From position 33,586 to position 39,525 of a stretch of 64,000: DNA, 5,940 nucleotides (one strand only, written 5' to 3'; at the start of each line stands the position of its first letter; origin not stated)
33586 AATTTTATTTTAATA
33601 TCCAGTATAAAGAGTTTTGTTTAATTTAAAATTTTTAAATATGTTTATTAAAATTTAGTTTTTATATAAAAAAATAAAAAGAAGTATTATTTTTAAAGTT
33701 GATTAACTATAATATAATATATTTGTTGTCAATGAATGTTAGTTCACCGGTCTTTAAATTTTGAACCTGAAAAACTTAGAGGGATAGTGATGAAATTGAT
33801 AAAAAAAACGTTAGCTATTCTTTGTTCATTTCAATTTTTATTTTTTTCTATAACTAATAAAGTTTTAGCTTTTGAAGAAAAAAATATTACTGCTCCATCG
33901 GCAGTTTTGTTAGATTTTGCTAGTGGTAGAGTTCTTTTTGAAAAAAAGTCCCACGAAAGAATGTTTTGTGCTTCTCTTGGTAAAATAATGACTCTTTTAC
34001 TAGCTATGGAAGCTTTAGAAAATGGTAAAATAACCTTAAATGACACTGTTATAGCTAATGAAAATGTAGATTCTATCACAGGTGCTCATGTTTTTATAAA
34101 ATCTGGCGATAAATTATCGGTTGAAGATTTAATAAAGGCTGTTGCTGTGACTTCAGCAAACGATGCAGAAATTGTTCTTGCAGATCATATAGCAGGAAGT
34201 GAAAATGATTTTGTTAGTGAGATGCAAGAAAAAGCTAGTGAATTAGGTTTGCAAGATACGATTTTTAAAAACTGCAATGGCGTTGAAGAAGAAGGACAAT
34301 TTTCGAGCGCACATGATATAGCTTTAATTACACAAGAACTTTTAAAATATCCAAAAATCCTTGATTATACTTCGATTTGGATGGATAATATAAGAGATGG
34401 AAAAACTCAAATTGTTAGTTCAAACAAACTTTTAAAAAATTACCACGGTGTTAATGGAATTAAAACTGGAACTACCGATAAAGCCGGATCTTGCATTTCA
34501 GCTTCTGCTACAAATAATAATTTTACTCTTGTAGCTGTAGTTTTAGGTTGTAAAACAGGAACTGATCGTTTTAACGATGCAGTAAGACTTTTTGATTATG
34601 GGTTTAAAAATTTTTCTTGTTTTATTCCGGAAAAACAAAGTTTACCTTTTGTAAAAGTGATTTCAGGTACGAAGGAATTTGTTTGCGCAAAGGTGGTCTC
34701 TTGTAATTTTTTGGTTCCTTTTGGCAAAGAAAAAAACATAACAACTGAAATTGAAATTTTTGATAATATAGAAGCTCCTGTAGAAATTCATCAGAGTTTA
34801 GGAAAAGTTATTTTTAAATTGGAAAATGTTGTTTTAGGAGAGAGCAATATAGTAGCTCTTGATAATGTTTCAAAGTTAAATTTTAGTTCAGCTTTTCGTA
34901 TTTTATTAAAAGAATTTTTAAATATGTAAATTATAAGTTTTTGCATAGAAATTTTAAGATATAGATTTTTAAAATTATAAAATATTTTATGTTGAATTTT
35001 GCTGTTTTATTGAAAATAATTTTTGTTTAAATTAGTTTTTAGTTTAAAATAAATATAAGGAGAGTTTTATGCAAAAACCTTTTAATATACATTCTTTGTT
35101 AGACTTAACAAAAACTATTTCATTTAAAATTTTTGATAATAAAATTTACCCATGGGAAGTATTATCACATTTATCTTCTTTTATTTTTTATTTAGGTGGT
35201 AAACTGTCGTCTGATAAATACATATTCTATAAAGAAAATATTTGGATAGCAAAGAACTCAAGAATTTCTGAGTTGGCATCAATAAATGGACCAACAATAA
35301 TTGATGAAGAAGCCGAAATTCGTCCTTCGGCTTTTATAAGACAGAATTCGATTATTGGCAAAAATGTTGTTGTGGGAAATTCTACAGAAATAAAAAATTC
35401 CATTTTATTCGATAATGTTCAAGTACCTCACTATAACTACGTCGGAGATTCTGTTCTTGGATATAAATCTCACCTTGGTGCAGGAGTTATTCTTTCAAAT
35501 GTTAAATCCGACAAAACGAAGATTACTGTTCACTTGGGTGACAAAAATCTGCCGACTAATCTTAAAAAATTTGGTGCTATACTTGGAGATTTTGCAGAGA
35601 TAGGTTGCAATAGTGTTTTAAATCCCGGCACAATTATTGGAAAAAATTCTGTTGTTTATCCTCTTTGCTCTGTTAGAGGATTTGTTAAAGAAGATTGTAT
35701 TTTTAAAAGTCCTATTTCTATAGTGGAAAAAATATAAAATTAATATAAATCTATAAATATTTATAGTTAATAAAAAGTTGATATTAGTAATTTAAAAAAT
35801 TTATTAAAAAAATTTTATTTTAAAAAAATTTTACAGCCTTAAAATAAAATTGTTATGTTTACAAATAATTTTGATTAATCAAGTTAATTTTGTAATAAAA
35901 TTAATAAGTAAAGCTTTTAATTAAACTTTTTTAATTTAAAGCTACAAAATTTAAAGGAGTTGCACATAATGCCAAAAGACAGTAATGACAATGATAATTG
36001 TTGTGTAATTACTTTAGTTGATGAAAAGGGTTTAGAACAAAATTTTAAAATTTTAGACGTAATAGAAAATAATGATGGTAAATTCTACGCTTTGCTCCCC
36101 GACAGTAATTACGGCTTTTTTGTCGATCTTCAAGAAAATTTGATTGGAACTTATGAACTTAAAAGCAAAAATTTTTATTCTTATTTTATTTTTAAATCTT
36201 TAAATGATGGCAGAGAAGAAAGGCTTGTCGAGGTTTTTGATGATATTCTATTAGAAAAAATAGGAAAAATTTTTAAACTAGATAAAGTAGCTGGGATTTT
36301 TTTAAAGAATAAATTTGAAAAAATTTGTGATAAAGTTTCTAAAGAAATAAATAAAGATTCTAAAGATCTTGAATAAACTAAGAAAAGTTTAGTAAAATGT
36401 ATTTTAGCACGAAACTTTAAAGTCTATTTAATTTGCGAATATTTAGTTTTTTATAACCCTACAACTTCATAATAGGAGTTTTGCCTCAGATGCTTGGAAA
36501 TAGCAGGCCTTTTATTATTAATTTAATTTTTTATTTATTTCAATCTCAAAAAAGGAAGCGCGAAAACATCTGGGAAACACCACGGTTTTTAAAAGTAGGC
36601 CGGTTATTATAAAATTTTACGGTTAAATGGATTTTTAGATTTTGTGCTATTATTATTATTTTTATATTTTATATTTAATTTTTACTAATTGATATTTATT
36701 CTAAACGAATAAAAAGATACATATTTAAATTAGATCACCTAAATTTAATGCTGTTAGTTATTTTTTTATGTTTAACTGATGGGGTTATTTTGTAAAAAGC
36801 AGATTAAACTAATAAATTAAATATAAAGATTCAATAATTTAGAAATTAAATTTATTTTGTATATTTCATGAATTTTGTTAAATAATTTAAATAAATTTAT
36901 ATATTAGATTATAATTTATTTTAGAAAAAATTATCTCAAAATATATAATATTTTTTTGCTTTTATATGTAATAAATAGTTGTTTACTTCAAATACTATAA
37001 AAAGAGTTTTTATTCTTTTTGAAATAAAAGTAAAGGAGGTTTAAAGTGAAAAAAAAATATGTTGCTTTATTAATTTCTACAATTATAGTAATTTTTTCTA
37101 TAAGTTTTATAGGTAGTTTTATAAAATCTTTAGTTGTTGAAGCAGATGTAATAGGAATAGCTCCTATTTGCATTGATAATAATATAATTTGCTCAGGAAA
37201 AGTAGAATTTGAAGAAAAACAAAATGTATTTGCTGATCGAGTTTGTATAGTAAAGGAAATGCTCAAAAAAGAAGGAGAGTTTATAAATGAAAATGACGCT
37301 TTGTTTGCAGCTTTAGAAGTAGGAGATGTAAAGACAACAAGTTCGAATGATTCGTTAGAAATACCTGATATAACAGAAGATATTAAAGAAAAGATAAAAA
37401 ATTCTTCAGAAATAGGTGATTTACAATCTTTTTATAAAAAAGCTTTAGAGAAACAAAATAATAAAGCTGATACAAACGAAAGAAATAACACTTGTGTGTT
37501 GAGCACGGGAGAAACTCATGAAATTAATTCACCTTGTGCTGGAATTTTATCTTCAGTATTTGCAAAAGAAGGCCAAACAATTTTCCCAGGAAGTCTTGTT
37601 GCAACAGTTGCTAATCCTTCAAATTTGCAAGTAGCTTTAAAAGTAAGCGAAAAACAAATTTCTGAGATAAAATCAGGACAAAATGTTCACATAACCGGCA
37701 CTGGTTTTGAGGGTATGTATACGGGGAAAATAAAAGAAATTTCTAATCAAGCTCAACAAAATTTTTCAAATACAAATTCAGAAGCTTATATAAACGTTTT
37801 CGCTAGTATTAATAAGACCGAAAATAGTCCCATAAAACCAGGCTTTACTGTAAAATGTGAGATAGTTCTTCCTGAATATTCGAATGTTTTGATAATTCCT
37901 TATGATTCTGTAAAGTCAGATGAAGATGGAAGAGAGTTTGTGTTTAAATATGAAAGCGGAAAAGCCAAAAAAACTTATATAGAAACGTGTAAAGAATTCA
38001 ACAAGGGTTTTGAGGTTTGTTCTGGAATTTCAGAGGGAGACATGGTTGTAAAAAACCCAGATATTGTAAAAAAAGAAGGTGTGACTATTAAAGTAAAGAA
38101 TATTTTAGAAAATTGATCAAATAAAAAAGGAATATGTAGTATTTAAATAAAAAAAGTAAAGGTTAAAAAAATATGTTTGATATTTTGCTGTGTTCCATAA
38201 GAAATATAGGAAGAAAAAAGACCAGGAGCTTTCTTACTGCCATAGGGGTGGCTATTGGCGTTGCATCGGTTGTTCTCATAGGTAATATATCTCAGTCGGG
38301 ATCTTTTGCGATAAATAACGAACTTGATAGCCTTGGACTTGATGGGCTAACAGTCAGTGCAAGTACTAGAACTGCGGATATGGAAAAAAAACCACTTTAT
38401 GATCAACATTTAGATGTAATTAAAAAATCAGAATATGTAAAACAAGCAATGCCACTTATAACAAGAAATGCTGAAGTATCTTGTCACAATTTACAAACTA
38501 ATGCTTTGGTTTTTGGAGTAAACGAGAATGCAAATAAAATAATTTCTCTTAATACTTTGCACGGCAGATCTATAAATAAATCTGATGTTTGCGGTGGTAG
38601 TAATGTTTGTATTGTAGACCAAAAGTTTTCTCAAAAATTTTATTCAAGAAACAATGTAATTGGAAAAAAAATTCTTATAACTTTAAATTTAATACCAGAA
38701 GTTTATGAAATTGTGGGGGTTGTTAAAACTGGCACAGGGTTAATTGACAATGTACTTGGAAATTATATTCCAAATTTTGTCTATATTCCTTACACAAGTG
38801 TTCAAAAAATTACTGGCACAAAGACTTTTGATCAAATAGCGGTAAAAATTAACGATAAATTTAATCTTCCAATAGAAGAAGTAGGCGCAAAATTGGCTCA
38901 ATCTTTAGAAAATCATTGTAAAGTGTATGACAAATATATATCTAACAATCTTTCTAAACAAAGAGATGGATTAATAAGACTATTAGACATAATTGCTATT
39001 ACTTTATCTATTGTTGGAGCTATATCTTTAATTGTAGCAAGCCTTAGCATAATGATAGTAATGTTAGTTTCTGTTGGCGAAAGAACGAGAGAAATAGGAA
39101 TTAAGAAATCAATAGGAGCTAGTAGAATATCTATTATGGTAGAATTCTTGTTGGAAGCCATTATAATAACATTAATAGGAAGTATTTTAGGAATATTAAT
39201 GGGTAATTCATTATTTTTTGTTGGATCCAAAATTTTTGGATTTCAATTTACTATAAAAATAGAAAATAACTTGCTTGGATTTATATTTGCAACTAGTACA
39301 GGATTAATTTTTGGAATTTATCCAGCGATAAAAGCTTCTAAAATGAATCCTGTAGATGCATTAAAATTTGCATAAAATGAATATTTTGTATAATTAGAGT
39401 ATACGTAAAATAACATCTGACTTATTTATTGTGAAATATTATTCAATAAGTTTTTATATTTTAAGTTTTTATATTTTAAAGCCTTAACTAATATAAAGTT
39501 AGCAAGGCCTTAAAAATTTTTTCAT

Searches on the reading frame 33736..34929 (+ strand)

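Call 36: search_protein_families(library=pfam, proteins=[window:33736-34929:+], max_evalue=0.0001)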
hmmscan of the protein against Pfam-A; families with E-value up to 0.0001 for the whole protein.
window:33736-34929:+ (397 aa): 3 families
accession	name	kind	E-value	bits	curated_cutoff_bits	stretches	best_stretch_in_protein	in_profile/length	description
PF00768.25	Peptidase_S11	-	8.6e-64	215.7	27.6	1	47-273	6-238/239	D-alanyl-D-alanine carboxypeptidase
PF13354.11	Beta-lactamase2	-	3.8e-13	49.7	22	1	57-204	3-148/214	Beta-lactamase enzyme family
PF07943.18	PBP5_C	-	2.5e-07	31.2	21.2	1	306-379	16-90/91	Penicillin-binding protein 5, C-terminal domain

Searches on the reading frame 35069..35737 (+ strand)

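Call 36: search_protein_families(library=pfam, proteins=[window:35069-35737:+], max_evalue=0.0001)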
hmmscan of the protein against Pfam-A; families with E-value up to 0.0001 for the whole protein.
window:35069-35737:+ (222 aa): 3 families
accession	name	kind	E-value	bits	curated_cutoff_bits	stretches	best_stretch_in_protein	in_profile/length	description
PF25084.1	LbH_EIF2B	-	3.8e-15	56.2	54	1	55-144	1-89/105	EIF2B subunit epsilon LbH domain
PF00132.30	Hexapep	-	6.5e-15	54.5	27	1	169-203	1-35/36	Bacterial transferase hexapeptide (six repeats)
PF24894.1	Hexapep_GlmU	-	2.9e-06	27.8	23.3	1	92-149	17-73/104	GlmU-like, C-terminal hexapeptide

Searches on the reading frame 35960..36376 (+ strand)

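Call 36: search_protein_families(library=pfam, proteins=[window:35960-36376:+], max_evalue=0.0001)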
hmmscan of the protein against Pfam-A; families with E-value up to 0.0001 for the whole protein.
window:35960-36376:+ (138 aa): 1 family
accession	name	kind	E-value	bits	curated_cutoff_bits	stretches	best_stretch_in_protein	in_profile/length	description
PF06949.16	DUF1292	-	2.8e-06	28.5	24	1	22-106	1-71/75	Protein of unknown function (DUF1292)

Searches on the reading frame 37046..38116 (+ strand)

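Call 36: search_protein_families(library=pfam, proteins=[window:37046-38116:+], max_evalue=0.0001)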
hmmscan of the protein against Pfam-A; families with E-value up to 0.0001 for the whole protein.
window:37046-38116:+ (356 aa): 2 families
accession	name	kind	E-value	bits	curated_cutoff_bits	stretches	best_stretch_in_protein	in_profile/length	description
PF13437.12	HlyD_3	-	2.3e-14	54.5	22.2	1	160-266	2-106/106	HlyD family secretion protein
PF16576.10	HlyD_D23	-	4.3e-11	42.9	30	1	155-238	106-190/214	Barrel-sandwich domain of CusB or HlyD membrane-fusion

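Call 56: search_protein_families(library=ncbifam, proteins=[window:37046-38116:+], max_evalue=0.00001)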
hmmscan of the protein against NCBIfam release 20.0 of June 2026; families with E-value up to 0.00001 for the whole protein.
window:37046-38116:+ (356 aa): 7 families
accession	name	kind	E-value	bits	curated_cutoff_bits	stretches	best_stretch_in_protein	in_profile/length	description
TIGR01730.1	RND_mfp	subfamily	1.3e-27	96.6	94.9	1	149-350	126-321/322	efflux RND transporter periplasmic adaptor subunit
TIGR00999.1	8a0102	subfamily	1.1e-16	60.7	319.3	1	136-335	71-263/271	CzcB/NccB family metal efflux transporter periplasmic adaptor subunit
NF038010.1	ABC_adapt_DarC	equivalog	4.9e-15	55.2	450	1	156-350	229-416/417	darobactin export ABC transporter periplasmic adaptor subunit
TIGR00998.1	8a0101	subfamily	3.4e-10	39.4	390.8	1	132-241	180-290/334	EmrA/EmrK family multidrug efflux transporter periplasmic adaptor subunit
NF008606.0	PRK11578.1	equivalog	2.1e-09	37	342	1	158-335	184-361/371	macrolide transporter subunit MacA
TIGR02971.1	heterocyst_DevB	subfamily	1.3e-07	31.4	129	1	156-239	203-285/327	ABC exporter membrane fusion protein, DevB family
TIGR01843.1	type_I_hlyD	subfamily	6.5e-06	25.4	208.65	1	59-273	173-396/422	HlyD family type I secretion periplasmic adaptor subunit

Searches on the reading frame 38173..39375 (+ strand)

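Call 36: search_protein_families(library=pfam, proteins=[window:38173-39375:+], max_evalue=0.0001)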
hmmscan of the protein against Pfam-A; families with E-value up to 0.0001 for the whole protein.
window:38173-39375:+ (400 aa): 2 families
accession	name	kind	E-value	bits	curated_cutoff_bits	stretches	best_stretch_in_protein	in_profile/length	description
PF12704.14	MacB_PCD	-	7.6e-28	98.7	27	1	19-231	1-196/207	MacB-like periplasmic core domain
PF02687.27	FtsX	-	1.4e-17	64.3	25.5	1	280-393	2-120/120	FtsX-like permease C-terminal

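Call 56: search_protein_families(library=ncbifam, proteins=[window:38173-39375:+], max_evalue=0.00001)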
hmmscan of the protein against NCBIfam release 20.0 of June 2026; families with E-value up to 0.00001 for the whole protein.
window:38173-39375:+ (400 aa): 7 families
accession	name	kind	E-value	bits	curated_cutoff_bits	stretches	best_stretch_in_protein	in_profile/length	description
NF007826.0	PRK10535.1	equivalog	2.1e-50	171.7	966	1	5-397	258-645/648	macrolide ABC transporter ATP-binding protein/permease MacB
TIGR03434.1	ADOP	subfamily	7.9e-31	106.9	622.3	1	110-398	526-801/803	ADOP family duplicated permease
TIGR02212.1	lolCE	equivalog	1.1e-14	54.2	362.45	1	19-398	24-409/411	lipoprotein-releasing ABC transporter permease subunit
NF038346.1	FtsX_actino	exception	3.4e-12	46.4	250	1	262-351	167-258/308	permease-like cell division protein FtsX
TIGR02213.1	lolE_release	exception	4.5e-07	29.1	540.35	0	19-344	24-335/411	lipoprotein-releasing ABC transporter permease subunit LolE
NF038347.1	FtsX_Gpos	exception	6.4e-06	25.7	225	1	262-343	155-236/296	permease-like cell division protein FtsX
TIGR00439.2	FtsX_Gneg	equivalog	7.5e-06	25.3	255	1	222-379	119-272/292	permease-like cell division protein FtsX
